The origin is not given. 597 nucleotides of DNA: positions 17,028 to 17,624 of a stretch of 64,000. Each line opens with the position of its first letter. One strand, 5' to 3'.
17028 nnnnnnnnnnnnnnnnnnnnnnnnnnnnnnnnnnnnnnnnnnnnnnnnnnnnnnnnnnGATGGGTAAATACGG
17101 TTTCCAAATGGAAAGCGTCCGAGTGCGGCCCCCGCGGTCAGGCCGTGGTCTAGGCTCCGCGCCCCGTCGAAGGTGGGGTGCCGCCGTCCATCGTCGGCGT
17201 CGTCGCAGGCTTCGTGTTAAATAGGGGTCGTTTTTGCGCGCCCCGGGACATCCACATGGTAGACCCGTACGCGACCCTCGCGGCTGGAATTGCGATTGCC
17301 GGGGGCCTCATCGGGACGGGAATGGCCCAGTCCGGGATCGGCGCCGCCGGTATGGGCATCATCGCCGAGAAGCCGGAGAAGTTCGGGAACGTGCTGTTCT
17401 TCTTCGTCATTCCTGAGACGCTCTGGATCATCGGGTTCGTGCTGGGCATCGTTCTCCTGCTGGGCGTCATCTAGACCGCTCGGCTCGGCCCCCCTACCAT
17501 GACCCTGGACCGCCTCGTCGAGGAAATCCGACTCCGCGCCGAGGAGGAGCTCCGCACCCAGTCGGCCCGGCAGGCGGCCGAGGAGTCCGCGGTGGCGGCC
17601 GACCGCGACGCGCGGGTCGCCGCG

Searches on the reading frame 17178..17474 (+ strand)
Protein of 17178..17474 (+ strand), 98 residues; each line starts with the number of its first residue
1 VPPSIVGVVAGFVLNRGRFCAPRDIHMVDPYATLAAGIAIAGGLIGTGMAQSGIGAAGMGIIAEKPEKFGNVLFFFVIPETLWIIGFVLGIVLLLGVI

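Call 79: search_protein_families(library=pfam, proteins=[window:17178-17474:+], max_evalue=0.001)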
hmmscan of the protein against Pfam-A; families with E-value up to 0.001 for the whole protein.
window:17178-17474:+ (98 aa): 1 family
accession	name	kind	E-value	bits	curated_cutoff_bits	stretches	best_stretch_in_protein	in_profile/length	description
PF00137.26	ATP-synt_C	-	1.2e-12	48.3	24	1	34-93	1-60/60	ATP synthase subunit C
